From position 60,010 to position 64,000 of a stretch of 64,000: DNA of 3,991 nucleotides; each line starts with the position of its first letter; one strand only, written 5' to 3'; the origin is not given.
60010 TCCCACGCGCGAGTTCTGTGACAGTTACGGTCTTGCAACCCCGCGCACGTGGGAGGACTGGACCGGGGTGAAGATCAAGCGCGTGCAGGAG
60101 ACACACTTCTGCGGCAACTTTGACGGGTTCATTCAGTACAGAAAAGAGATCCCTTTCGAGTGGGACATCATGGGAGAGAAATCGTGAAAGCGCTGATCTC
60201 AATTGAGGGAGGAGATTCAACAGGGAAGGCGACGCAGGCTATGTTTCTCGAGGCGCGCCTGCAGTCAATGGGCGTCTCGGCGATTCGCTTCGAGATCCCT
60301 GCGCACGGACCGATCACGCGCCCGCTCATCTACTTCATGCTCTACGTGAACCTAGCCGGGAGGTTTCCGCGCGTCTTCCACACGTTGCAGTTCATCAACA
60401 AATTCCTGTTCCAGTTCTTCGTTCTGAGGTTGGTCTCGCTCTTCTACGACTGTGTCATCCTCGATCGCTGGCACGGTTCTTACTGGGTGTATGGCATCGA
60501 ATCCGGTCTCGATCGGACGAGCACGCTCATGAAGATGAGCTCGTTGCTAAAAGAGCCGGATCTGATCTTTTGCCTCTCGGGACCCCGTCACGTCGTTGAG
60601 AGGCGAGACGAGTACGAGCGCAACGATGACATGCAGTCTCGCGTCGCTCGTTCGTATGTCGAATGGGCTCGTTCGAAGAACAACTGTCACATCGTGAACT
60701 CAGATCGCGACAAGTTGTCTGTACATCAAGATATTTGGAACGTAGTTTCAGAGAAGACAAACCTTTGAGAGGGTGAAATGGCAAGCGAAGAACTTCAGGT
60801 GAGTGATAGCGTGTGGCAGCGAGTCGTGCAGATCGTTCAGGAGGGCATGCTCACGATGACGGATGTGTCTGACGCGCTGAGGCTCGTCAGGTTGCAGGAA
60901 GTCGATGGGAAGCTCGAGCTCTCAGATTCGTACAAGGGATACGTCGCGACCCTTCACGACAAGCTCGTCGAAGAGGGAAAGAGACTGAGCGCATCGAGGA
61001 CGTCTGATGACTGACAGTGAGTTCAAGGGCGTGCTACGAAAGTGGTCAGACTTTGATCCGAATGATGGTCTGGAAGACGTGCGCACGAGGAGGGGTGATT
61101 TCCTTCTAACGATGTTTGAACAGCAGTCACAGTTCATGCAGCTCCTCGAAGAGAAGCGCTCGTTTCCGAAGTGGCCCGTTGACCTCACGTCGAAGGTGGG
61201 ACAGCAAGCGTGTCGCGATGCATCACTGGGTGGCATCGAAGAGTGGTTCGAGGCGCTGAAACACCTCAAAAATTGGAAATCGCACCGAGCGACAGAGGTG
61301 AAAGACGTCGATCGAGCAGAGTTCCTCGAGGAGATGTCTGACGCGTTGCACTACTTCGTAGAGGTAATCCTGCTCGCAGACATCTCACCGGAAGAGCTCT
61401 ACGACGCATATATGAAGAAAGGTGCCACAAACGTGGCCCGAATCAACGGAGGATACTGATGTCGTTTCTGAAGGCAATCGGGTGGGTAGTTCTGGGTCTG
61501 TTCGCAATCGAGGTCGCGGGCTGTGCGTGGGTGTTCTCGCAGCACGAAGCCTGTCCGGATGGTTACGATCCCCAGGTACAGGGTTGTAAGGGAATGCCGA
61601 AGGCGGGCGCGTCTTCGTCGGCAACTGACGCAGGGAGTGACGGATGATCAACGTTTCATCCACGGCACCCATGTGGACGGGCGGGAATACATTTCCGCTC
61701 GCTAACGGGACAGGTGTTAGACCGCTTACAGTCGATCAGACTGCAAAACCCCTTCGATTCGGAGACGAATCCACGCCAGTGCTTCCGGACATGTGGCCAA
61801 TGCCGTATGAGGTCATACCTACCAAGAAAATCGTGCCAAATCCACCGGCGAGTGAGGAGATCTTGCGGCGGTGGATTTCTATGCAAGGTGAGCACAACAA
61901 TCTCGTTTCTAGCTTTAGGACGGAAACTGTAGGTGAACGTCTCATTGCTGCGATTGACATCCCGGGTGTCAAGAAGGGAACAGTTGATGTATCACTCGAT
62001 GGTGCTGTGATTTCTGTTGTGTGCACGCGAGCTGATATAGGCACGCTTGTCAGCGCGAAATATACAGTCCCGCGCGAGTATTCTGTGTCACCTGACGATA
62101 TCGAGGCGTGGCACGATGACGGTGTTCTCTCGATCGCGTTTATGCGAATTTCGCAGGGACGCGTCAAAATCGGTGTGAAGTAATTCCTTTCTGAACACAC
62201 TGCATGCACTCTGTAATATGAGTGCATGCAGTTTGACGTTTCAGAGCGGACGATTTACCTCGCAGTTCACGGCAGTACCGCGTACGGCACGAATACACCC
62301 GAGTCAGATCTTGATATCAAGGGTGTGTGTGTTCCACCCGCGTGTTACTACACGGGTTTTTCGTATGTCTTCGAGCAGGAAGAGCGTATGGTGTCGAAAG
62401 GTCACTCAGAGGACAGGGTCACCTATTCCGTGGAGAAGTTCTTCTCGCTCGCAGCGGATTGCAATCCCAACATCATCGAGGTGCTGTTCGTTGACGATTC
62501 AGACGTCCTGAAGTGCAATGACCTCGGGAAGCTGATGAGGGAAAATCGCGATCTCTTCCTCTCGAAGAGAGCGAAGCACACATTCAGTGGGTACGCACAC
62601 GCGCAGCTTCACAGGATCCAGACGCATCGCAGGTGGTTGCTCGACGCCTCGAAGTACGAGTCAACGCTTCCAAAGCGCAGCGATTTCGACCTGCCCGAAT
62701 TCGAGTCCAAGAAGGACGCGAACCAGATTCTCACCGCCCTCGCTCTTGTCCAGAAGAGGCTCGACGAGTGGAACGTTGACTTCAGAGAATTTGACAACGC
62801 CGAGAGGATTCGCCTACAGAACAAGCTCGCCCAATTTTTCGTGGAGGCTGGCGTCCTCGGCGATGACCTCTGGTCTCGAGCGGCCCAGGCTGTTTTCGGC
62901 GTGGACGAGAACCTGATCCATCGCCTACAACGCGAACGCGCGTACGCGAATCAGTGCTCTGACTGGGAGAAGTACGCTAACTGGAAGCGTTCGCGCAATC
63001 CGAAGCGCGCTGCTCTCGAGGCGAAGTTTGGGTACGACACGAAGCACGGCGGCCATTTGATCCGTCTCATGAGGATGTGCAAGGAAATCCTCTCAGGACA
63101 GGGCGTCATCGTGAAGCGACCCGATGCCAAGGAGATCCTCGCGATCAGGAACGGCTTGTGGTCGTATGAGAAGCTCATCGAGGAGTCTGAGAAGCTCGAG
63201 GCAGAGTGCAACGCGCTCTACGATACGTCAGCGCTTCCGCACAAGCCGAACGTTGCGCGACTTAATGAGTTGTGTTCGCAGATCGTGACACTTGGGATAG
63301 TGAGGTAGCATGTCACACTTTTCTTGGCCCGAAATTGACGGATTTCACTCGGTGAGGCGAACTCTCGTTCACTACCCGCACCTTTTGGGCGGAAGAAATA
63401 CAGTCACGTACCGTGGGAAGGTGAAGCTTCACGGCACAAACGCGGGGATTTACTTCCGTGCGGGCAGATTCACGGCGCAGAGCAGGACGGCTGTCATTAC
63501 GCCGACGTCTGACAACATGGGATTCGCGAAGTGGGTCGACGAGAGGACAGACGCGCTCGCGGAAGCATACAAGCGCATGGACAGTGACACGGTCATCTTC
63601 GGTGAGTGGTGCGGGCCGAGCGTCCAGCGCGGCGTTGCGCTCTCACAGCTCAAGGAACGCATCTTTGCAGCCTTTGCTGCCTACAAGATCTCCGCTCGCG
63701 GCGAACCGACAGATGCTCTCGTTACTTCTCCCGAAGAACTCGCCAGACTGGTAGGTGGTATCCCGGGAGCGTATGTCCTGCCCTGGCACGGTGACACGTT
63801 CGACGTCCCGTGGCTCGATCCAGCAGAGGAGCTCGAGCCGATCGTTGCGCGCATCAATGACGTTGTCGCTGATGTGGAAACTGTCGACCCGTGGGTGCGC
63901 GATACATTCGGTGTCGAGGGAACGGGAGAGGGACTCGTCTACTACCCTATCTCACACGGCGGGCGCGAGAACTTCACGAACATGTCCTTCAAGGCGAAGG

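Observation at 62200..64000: Start-codon-sequestering hairpin, Pol-beta-type nucleotidyltransferase and a second Rnl2-like ligase in tandem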

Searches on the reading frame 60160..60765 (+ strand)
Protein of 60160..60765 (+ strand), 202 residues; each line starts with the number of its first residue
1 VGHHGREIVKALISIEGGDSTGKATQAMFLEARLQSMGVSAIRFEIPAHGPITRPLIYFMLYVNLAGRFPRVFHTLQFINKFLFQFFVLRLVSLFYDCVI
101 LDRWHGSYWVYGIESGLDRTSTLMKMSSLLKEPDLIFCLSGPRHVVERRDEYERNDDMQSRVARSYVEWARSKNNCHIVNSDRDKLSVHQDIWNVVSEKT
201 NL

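Call 5: search_protein_families(library=pfam, proteins=[window:60160-60765:+], max_evalue=0.1)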
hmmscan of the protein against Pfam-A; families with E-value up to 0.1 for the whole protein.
window:60160-60765:+ (202 aa): 1 family
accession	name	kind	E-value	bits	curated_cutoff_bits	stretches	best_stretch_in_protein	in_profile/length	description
PF02223.23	Thymidylate_kin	-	7.6e-12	45.7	27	1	15-192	1-185/185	Thymidylate kinase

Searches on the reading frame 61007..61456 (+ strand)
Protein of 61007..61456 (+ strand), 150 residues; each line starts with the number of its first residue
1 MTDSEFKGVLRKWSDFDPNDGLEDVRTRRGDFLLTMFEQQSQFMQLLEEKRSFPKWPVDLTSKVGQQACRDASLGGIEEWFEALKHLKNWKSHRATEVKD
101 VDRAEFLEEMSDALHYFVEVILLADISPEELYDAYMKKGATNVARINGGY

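Call 5: search_protein_families(library=pfam, proteins=[window:61007-61456:+], max_evalue=0.1)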
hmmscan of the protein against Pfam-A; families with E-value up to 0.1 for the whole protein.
window:61007-61456:+ (150 aa): 1 family
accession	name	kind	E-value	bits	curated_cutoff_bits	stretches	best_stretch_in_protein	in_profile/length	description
PF08761.16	dUTPase_2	-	6.6e-05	23.7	22.9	1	118-150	130-162/162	dUTPase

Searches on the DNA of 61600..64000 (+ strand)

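Call 7: search_dna_similar(query=window:61600-64000:+, collection=phages, mode=distant, max_rows=20)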
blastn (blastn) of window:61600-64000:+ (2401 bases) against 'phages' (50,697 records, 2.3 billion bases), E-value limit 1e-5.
No match.

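Call 83: search_rna_families(source=window, start=61900, end=62500, threshold=evalue, max_evalue=1)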
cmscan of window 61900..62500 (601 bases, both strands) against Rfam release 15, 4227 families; matches with E-value up to 1: 2.
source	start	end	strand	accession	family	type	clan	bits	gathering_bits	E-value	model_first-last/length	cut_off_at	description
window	62179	62256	+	RF00909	mir-883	Gene; miRNA;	-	28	85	0.0017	1-77/77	no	mir-883 microRNA precursor family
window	62176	62262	-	RF00995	mir-616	Gene; miRNA;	-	17.4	100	0.96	1-91/91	no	mir-616 microRNA precursor family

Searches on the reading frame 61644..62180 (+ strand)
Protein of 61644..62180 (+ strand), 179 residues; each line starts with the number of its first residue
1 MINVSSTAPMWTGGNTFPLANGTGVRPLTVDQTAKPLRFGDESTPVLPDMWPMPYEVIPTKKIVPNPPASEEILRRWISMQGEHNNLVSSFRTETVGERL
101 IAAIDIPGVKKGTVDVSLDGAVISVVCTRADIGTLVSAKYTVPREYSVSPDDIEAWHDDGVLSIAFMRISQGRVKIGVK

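Call 5: search_protein_families(library=pfam, proteins=[window:61644-62180:+], max_evalue=0.1)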
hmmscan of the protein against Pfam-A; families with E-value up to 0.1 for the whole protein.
window:61644-62180:+ (179 aa): 1 family
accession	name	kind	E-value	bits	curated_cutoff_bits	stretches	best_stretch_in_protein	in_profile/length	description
PF00011.27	HSP20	-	0.012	16.1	20.8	1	103-167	12-86/102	Hsp20/alpha crystallin family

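Call 31: search_protein_families(library=phrogs, proteins=[window:61644-62180:+], max_evalue=0.001)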
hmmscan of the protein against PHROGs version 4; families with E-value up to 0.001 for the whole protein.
window:61644-62180:+ (179 aa): 0 families

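Call 84: search_protein_families(library=ncbifam, proteins=[window:61644-62180:+], max_evalue=0.01)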
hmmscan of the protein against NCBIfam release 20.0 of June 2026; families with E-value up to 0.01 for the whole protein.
window:61644-62180:+ (179 aa): 2 families
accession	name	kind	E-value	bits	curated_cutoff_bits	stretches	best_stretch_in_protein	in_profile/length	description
NF041800.1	Hsp20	equivalog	0.00067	19.3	140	1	97-170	82-151/162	archaeal heat shock protein Hsp20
NF041799.1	Hsp14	equivalog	0.00099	19.1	100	1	96-132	26-62/118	archaeal heat shock protein Hsp14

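Call 87: search_protein_families(library=padloc, proteins=[window:61644-62180:+], max_evalue=0.001)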
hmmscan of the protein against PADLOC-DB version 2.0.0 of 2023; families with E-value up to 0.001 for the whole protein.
window:61644-62180:+ (179 aa): 0 families
